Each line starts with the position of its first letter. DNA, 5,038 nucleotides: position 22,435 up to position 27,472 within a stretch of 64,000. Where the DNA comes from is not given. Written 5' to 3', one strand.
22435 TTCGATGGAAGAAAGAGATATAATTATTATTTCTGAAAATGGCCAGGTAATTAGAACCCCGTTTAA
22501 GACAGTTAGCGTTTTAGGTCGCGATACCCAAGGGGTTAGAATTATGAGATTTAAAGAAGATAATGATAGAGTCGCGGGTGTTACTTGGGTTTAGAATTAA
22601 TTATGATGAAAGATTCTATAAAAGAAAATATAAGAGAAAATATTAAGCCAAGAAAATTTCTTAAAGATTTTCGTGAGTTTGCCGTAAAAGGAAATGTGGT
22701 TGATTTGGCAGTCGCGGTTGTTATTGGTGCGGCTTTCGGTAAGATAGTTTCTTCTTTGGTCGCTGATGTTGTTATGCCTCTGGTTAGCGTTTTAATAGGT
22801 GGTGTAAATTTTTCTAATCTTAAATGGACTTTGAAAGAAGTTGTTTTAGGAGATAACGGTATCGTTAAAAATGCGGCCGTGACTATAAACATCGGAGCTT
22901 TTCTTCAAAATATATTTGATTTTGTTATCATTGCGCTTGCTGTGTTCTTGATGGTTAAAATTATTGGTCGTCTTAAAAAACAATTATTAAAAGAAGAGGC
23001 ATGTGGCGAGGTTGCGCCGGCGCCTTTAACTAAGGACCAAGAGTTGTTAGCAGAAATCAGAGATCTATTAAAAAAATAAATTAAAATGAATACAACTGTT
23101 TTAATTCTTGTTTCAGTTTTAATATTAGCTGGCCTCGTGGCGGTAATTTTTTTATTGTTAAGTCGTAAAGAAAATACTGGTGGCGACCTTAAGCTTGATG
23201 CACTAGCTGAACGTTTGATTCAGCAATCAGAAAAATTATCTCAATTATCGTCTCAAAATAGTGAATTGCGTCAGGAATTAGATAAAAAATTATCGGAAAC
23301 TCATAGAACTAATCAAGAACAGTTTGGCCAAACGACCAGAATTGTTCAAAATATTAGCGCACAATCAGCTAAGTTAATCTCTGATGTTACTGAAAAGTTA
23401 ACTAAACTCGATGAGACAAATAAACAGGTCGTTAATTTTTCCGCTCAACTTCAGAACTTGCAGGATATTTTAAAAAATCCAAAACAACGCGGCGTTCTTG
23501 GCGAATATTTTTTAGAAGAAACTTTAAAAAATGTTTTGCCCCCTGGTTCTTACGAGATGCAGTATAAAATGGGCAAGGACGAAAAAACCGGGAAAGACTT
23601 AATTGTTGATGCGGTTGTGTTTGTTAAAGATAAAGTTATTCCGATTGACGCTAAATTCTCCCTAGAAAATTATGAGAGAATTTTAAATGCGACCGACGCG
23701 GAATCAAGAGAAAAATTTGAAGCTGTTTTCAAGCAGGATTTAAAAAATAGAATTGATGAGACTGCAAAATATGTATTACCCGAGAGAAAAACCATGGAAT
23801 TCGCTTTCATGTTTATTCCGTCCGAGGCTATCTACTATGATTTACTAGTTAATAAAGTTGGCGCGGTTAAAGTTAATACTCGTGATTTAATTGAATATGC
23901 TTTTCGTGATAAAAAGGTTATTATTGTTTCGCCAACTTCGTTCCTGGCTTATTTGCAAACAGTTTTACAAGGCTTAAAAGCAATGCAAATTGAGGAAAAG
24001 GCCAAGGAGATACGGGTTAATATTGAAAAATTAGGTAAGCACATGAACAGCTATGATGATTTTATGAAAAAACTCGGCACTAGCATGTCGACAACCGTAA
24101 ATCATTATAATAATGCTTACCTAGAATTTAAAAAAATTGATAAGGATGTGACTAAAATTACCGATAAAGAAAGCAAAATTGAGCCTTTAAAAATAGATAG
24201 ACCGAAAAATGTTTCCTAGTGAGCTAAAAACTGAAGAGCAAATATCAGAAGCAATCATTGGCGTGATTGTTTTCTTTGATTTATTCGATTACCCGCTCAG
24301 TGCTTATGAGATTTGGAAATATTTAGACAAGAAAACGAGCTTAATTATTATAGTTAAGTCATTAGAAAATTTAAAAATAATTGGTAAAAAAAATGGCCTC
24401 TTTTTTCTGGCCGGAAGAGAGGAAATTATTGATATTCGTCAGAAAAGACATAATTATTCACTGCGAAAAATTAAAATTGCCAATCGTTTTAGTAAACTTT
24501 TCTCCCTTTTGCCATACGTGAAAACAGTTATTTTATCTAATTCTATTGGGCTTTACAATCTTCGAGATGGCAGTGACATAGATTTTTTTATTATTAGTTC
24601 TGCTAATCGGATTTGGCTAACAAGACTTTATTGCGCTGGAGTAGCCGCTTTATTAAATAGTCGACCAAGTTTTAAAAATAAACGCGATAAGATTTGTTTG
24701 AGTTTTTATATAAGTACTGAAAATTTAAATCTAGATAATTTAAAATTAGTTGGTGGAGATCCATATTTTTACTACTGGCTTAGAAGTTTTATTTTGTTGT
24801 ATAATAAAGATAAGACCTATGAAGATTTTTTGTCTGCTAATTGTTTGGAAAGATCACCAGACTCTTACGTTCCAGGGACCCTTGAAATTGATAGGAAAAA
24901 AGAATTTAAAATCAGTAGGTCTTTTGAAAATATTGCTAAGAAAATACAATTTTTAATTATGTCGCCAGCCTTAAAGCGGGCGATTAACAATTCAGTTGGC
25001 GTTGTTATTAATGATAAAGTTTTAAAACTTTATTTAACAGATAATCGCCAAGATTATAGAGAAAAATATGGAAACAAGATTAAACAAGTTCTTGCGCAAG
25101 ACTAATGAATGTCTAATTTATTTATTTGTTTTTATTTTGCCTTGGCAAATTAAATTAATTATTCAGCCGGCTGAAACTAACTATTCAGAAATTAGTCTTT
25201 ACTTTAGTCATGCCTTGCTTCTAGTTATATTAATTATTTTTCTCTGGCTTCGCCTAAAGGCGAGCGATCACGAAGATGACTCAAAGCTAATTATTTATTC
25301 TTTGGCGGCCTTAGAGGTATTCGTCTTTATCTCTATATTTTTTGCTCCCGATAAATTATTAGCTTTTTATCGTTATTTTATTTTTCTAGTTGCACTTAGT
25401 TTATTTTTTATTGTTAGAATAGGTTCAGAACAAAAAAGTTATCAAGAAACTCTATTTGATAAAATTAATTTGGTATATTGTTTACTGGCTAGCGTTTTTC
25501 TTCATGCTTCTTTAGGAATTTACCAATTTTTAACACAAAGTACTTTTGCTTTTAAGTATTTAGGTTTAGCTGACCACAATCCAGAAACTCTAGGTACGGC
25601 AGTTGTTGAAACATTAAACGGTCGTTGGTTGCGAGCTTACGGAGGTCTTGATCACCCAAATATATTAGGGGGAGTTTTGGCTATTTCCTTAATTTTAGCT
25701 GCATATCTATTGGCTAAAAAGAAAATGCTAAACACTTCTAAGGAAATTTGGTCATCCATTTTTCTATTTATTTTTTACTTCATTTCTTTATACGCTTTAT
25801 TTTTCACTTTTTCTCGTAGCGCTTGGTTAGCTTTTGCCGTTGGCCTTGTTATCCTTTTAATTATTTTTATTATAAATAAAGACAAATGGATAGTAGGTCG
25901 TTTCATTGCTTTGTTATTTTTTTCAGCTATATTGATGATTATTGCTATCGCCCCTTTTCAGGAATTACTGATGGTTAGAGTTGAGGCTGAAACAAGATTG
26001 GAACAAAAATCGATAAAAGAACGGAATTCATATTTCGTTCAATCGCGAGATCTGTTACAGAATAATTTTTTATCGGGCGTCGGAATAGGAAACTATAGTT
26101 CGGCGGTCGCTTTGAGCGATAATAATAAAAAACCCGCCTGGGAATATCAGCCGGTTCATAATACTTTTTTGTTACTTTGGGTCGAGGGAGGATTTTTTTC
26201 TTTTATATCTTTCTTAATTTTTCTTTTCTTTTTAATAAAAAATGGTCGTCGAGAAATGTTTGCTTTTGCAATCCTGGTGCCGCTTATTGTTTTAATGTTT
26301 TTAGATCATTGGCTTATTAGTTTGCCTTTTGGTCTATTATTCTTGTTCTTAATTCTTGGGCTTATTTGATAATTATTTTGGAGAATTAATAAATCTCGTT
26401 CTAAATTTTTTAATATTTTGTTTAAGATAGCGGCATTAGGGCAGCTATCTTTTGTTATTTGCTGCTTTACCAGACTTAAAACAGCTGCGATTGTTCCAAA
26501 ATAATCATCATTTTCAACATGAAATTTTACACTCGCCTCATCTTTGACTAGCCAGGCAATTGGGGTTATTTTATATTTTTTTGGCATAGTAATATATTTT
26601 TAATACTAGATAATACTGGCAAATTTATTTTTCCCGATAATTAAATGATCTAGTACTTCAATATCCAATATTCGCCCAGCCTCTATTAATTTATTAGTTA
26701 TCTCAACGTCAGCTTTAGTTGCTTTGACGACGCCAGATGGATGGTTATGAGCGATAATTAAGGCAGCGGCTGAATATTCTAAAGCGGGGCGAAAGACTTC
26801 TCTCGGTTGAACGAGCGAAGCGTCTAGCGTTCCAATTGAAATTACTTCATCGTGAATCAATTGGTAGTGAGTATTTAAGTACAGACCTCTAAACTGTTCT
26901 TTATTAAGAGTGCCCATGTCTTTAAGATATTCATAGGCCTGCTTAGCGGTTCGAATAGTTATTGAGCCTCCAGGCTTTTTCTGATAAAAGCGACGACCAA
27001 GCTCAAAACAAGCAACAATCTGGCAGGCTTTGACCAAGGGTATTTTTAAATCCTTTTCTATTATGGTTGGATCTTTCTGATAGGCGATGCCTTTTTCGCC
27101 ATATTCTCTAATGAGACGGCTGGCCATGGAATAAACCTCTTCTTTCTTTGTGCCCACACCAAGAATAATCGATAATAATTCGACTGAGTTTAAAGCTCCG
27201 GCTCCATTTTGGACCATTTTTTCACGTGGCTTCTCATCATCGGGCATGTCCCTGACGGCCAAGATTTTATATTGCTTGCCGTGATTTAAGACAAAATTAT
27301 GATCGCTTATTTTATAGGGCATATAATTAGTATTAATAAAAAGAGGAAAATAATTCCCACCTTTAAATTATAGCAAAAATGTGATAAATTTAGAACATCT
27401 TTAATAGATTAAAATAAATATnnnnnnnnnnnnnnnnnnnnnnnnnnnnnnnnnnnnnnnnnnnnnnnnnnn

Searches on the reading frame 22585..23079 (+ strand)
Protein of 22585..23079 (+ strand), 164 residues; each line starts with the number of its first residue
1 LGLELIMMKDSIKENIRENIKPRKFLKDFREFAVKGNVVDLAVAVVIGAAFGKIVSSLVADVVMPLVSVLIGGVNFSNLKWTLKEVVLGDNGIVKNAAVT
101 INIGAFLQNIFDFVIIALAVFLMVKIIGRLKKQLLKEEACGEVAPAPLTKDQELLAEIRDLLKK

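Call 32: search_protein_families(library=pfam, proteins=[window:22585-23079:+], max_evalue=0.0001)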
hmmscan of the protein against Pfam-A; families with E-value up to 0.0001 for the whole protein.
window:22585-23079:+ (164 aa): 1 family
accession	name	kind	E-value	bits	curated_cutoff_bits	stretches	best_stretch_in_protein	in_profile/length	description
PF01741.23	MscL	-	8.1e-42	142.9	27.4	1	25-163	1-123/123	Large-conductance mechanosensitive channel, MscL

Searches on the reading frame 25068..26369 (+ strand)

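Call 33: search_protein_families(library=pfam, proteins=[window:25068-26369:+], max_evalue=0.0001)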
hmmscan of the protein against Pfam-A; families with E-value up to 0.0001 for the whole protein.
window:25068-26369:+ (433 aa): 1 family
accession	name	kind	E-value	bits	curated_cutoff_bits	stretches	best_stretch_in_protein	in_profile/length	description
PF04932.20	Wzy_C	-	5.3e-18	65.7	31.7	1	236-383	2-149/149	O-Antigen ligase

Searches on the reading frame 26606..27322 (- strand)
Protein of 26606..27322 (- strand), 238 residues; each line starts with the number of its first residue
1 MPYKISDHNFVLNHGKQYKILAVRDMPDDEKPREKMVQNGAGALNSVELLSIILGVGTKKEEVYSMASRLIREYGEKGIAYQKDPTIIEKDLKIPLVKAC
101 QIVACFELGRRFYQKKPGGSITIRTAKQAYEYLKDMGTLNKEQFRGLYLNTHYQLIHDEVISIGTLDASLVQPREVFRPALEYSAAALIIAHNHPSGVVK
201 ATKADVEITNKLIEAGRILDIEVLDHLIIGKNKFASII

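Call 9: search_protein_families(library=pfam, proteins=[window:26606-27322:-], max_evalue=0.001)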
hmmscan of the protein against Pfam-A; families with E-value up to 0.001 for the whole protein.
window:26606-27322:- (238 aa): 2 families
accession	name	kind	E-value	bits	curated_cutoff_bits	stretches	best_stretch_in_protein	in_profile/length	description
PF04002.20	RadC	-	3.4e-39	133.9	22.1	1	123-237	1-116/121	RadC-like JAB domain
PF20582.4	UPF0758_N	-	1.5e-15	57.4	27.1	1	23-74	1-51/77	UPF0758 N-terminal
